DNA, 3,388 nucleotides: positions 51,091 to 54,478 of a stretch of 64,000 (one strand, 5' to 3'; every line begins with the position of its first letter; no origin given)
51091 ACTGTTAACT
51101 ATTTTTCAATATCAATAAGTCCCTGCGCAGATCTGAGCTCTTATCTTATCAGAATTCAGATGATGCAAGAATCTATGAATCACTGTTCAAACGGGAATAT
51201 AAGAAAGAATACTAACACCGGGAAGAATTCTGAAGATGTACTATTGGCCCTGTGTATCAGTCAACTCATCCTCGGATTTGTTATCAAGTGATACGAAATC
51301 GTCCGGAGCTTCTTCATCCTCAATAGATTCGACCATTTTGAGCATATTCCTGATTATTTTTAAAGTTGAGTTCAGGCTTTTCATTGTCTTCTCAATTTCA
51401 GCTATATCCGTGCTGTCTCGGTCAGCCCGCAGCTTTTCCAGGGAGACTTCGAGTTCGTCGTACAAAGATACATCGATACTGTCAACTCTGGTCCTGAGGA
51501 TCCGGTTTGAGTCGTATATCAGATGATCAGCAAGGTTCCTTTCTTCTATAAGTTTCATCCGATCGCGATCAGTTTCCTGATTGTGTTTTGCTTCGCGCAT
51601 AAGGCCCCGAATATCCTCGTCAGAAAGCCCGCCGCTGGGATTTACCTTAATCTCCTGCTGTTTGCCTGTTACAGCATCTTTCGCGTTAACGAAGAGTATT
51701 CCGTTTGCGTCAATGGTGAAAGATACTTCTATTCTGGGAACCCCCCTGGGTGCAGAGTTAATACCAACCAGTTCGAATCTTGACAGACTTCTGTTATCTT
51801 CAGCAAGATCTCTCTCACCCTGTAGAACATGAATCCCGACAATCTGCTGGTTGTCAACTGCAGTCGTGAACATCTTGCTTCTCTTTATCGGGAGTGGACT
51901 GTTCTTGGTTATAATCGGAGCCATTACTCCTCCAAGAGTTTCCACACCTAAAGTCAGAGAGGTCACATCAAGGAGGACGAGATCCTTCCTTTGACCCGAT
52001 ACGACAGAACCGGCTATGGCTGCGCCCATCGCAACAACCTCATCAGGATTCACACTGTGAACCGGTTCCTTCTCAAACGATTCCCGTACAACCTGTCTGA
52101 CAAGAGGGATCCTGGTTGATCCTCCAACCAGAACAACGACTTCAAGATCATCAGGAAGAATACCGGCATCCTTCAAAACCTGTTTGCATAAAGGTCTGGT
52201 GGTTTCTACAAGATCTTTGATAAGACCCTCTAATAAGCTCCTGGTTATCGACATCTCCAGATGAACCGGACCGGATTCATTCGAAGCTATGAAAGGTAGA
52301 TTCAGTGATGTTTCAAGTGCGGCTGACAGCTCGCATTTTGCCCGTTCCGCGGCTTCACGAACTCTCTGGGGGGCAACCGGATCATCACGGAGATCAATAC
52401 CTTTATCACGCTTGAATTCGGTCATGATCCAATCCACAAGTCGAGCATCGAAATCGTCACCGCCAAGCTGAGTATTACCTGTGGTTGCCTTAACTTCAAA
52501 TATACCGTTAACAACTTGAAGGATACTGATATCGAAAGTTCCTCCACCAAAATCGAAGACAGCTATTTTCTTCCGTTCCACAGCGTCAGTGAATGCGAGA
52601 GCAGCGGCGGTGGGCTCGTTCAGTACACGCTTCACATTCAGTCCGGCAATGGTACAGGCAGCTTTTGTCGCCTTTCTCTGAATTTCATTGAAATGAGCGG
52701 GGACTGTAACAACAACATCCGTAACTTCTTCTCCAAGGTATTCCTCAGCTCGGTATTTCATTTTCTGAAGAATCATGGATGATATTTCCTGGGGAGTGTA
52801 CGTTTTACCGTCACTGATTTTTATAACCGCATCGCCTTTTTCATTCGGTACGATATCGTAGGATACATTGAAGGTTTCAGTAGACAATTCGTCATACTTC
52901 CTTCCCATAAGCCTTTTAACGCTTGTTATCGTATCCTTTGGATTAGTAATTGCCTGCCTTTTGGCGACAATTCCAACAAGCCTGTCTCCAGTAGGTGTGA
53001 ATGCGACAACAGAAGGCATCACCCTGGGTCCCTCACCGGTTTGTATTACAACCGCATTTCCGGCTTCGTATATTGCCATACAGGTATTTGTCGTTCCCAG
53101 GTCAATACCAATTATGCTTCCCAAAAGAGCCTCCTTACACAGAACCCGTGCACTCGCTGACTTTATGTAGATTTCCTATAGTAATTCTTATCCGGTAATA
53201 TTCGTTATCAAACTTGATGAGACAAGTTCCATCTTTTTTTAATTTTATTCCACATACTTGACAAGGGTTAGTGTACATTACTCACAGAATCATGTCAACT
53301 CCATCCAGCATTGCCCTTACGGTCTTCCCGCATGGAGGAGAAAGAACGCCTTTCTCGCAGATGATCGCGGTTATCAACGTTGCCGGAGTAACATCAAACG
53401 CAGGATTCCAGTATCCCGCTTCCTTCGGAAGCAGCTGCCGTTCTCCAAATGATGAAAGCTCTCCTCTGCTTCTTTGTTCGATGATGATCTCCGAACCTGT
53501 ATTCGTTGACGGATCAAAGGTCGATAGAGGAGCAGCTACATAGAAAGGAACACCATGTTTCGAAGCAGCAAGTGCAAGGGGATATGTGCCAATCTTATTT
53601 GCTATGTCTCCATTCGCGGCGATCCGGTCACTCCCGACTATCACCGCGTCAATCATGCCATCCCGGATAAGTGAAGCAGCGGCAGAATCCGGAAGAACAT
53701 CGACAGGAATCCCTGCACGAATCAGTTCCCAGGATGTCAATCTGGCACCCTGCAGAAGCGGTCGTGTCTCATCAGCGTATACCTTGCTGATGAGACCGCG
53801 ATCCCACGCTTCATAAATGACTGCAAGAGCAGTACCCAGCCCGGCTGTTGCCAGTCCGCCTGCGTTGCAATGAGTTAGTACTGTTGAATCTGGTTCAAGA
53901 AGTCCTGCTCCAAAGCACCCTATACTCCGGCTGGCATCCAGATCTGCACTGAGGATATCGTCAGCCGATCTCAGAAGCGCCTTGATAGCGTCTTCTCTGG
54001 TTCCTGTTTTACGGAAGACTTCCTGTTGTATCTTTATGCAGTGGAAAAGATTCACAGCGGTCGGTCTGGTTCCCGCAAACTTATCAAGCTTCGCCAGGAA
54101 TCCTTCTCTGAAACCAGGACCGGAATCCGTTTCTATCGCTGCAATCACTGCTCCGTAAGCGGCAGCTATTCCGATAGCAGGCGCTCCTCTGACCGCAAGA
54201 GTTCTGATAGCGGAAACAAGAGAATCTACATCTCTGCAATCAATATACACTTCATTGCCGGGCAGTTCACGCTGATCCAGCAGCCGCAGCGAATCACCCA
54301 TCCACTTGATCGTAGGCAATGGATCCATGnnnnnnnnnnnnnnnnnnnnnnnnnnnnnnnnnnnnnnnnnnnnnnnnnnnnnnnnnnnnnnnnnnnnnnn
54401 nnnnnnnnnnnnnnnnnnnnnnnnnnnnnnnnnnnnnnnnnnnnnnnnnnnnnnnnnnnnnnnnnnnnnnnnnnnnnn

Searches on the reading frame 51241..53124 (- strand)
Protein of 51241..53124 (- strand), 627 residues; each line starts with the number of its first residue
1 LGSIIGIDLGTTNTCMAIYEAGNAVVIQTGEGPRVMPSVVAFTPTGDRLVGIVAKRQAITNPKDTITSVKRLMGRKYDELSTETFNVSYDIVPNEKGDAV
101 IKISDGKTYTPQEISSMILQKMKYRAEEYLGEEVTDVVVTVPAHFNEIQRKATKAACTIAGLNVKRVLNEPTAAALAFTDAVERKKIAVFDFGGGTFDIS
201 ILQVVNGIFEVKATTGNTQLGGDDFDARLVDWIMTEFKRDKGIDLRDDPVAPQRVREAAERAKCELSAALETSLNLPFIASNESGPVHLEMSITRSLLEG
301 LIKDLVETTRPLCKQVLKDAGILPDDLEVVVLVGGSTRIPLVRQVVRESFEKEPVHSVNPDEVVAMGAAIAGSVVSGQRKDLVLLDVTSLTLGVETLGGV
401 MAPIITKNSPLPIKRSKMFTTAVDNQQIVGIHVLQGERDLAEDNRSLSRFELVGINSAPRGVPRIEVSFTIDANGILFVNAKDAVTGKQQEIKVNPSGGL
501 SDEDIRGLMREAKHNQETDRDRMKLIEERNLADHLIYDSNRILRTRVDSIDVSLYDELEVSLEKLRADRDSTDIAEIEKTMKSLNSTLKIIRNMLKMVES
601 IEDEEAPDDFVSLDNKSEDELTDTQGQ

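Call 75: search_protein_families(library=pfam, proteins=[window:51241-53124:-], max_evalue=0.00001)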
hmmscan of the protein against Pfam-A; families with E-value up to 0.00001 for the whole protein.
window:51241-53124:- (627 aa): 2 families
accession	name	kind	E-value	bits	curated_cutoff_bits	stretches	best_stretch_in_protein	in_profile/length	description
PF00012.26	HSP70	-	6.5e-214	712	20.6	1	4-594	1-596/599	Hsp70 protein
PF06723.19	MreB_Mbl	-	2e-14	53.6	27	1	118-371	77-318/327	MreB/Mbl protein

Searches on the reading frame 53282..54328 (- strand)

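Call 75: search_protein_families(library=pfam, proteins=[window:53282-54328:-], max_evalue=0.00001)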
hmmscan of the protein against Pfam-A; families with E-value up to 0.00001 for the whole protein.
window:53282-54328:- (348 aa): 1 family
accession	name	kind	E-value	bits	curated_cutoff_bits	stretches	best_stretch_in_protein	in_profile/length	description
PF01008.23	IF-2B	-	7.8e-76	255.4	22.4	1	46-331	2-280/280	Initiation factor 2 subunit family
